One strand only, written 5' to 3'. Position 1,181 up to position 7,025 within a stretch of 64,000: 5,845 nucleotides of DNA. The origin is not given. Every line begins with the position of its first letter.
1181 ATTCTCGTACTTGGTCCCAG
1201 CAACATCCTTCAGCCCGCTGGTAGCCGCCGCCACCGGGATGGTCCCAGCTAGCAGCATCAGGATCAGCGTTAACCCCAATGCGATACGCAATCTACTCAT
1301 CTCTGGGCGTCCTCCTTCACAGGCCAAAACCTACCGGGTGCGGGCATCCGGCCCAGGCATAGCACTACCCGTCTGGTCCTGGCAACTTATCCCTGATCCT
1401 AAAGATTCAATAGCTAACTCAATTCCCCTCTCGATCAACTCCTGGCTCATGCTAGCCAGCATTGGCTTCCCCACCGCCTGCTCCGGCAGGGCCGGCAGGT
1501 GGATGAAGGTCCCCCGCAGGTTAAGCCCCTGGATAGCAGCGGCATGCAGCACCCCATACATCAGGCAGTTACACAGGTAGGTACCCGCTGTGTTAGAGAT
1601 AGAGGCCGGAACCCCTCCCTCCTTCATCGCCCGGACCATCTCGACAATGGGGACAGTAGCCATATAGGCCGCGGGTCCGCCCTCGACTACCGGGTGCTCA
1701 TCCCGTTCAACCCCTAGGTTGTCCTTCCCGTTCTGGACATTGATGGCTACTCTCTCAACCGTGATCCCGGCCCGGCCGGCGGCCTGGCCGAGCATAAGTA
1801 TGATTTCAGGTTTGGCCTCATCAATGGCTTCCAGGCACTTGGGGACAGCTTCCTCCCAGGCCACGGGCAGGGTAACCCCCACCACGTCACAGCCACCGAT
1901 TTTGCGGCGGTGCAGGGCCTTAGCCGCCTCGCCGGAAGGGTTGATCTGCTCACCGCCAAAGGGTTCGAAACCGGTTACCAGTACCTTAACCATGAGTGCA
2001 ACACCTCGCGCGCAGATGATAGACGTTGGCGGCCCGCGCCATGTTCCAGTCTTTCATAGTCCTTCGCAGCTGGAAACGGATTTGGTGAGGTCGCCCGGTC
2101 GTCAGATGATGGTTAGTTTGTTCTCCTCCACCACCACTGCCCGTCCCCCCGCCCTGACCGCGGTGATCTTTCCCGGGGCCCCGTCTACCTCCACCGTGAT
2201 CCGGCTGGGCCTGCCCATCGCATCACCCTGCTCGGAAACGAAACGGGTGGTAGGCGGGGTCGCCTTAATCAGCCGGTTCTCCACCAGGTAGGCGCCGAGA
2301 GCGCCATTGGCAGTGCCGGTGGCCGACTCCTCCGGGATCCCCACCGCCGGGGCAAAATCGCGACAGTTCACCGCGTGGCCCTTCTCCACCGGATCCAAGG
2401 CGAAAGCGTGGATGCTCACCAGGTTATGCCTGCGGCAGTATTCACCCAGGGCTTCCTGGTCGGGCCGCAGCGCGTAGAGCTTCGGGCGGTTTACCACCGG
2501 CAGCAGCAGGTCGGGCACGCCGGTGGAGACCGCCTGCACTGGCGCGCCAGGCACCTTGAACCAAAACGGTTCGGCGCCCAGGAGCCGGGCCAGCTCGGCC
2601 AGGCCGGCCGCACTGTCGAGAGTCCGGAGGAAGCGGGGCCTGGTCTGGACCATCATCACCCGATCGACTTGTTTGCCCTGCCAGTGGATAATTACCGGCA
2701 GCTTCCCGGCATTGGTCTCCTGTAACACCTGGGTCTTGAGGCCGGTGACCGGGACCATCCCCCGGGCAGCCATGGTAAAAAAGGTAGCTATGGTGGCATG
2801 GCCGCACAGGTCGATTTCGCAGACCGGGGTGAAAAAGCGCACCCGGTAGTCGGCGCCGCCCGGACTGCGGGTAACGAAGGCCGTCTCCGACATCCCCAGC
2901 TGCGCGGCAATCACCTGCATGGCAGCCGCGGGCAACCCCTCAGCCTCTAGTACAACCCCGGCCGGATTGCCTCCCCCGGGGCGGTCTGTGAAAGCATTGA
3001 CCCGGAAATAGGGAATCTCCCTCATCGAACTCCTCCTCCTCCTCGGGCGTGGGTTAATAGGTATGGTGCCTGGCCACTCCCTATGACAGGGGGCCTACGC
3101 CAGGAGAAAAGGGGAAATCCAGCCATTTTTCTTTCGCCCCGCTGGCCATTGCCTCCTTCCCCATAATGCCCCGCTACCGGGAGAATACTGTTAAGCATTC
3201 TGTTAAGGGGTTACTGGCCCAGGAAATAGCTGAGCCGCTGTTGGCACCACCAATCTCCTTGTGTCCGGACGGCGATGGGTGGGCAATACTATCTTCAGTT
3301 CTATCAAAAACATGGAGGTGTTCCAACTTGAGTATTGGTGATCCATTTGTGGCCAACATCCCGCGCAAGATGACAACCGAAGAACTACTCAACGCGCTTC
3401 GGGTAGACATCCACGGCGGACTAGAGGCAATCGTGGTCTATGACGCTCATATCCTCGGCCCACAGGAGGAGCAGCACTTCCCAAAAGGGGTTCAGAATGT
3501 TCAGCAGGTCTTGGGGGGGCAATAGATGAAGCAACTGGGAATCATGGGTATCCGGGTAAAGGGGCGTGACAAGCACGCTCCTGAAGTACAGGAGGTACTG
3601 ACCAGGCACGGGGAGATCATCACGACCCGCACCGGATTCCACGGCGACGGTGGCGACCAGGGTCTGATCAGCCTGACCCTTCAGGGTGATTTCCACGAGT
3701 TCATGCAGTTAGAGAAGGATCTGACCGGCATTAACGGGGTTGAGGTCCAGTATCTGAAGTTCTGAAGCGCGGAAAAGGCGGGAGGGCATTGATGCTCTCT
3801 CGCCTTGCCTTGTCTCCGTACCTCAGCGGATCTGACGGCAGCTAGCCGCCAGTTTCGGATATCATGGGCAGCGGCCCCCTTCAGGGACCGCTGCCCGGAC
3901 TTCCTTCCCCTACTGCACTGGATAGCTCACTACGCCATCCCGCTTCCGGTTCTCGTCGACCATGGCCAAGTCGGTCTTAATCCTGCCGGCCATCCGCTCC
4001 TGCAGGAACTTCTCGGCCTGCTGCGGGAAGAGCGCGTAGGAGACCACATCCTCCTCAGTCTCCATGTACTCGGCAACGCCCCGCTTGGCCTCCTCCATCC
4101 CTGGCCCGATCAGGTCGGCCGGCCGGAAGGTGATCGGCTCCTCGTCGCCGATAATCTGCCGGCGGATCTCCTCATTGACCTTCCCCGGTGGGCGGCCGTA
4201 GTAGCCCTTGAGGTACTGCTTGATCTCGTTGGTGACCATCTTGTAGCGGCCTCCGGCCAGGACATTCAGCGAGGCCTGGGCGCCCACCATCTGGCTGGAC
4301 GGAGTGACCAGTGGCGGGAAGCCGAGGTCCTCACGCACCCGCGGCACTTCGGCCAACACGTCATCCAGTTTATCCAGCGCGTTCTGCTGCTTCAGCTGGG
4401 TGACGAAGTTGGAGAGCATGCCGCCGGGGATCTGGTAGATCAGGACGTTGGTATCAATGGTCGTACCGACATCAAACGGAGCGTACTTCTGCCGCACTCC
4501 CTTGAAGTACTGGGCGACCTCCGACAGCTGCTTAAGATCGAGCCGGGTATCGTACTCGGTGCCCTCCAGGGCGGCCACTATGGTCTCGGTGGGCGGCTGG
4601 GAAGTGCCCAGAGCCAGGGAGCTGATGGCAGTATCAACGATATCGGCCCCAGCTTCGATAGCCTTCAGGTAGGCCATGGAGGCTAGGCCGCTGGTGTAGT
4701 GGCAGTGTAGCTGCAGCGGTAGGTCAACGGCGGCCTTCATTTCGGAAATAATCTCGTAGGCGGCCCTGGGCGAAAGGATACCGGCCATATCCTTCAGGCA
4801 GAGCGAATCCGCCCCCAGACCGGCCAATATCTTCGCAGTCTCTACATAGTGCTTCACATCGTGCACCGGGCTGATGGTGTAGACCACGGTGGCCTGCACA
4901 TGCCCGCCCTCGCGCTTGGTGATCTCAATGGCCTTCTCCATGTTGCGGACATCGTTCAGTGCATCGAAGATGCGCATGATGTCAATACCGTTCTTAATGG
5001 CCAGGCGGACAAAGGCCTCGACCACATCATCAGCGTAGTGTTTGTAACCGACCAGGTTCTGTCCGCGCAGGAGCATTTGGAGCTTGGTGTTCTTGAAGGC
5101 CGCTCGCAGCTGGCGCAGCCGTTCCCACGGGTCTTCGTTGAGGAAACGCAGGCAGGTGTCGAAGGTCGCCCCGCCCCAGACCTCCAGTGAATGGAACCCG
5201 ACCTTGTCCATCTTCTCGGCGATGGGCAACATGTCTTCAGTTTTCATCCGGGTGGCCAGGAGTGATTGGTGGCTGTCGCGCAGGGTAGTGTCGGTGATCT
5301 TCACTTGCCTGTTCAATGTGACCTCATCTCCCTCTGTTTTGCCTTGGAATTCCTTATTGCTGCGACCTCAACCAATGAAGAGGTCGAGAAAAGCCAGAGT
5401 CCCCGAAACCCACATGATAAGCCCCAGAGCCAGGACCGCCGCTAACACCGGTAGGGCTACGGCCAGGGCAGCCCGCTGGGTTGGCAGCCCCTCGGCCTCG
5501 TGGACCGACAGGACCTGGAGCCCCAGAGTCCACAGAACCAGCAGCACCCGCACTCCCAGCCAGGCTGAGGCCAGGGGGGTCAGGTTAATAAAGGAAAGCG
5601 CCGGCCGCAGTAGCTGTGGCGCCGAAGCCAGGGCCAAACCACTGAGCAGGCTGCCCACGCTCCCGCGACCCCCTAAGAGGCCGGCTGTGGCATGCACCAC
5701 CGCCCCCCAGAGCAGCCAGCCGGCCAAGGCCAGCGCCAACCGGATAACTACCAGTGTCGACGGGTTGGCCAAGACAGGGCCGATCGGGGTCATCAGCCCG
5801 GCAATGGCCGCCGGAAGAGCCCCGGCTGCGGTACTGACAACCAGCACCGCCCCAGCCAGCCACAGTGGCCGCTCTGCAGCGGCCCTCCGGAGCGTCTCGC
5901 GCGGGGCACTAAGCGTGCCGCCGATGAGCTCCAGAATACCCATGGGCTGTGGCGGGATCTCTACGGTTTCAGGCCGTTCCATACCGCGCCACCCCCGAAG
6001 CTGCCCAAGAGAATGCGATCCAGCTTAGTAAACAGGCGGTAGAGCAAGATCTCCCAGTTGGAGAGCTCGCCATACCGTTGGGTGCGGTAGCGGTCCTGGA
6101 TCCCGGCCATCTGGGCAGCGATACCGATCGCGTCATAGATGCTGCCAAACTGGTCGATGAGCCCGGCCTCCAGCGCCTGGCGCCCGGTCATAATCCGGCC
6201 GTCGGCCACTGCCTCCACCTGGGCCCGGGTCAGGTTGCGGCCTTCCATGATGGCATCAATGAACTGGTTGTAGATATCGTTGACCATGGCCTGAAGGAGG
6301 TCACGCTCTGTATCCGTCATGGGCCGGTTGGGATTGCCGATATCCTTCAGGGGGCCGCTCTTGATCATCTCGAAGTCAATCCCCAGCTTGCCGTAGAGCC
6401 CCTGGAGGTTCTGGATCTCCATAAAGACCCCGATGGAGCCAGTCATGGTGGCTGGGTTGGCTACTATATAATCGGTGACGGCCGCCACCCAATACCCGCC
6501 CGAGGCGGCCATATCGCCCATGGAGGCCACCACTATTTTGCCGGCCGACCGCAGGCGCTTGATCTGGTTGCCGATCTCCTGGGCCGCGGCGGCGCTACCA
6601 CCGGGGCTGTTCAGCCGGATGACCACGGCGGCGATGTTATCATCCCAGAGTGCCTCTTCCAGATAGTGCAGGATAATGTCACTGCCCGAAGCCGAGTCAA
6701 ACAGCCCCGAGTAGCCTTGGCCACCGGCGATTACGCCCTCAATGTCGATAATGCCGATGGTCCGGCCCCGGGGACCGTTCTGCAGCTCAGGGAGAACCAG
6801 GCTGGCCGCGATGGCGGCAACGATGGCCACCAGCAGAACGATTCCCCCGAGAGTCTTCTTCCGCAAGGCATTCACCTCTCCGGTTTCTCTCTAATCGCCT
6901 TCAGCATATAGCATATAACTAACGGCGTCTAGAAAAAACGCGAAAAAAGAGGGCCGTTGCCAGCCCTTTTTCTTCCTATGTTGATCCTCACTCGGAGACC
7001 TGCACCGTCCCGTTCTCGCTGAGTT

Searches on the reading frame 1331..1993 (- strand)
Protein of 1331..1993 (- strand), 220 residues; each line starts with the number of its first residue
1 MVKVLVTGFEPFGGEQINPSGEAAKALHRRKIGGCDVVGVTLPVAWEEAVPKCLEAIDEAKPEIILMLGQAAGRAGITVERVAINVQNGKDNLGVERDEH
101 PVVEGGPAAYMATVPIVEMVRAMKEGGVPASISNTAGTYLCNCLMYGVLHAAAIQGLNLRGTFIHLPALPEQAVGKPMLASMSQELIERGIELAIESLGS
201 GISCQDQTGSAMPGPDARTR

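Call 48: search_protein_families(library=pfam, proteins=[window:1331-1993:-], max_evalue=0.001)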
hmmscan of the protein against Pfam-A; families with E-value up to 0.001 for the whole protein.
window:1331-1993:- (220 aa): 1 family
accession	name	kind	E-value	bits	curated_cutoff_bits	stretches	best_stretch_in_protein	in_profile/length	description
PF01470.22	Peptidase_C15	-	3.9e-61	207.1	22.7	1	3-197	2-200/204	Pyroglutamyl peptidase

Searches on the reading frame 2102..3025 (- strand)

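Call 32: search_protein_families(library=pfam, proteins=[window:2102-3025:-], max_evalue=0.00001)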
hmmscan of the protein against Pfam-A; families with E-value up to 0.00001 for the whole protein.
window:2102-3025:- (307 aa): 2 families
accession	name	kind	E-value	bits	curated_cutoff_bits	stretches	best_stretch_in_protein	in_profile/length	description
PF02567.21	PhzC-PhzF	-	3.7e-64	217.4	27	1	9-301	1-280/281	Phenazine biosynthesis-like protein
PF05544.16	Pro_racemase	-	7.6e-07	29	27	1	58-145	67-153/325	Proline racemase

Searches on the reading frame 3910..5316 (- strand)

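Call 32: search_protein_families(library=pfam, proteins=[window:3910-5316:-], max_evalue=0.00001)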
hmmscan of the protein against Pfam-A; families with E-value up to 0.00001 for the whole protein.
window:3910-5316:- (468 aa): 2 families
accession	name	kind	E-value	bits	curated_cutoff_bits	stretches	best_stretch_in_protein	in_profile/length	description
PF02436.23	PYC_OADA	-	1.2e-53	182.3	27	1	291-442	1-165/201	Conserved carboxylase domain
PF00682.25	HMGL-like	-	3.4e-24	86.1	29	1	4-269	1-258/260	HMGL-like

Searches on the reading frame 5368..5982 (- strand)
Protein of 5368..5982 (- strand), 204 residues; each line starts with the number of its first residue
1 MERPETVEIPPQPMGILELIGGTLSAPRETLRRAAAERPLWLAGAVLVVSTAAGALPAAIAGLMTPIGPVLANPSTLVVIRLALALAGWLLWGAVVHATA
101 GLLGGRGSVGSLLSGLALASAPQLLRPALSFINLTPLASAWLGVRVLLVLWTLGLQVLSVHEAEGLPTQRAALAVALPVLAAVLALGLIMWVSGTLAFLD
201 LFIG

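Call 32: search_protein_families(library=pfam, proteins=[window:5368-5982:-], max_evalue=0.00001)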
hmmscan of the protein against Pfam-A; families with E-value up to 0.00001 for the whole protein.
window:5368-5982:- (204 aa): 1 family
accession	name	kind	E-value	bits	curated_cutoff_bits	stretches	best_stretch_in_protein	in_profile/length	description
PF04893.22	Yip1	-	5.2e-13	49.7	28.6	1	22-188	2-172/173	Yip1 domain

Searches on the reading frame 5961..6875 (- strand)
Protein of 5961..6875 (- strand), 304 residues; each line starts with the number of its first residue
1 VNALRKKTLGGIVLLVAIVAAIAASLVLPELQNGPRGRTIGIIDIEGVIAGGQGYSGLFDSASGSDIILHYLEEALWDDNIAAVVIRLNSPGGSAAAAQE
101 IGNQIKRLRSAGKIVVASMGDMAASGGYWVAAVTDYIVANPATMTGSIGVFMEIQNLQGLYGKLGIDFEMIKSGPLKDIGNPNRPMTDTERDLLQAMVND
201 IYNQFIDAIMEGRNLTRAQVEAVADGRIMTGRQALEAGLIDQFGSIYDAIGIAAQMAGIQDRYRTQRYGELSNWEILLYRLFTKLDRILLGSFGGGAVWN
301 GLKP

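Call 32: search_protein_families(library=pfam, proteins=[window:5961-6875:-], max_evalue=0.00001)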
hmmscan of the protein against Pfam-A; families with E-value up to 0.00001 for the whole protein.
window:5961-6875:- (304 aa): 1 family
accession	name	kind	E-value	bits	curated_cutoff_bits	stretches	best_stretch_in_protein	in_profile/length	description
PF01343.23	Peptidase_S49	-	2.2e-50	171.1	24.9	1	108-259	2-153/154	Peptidase family S49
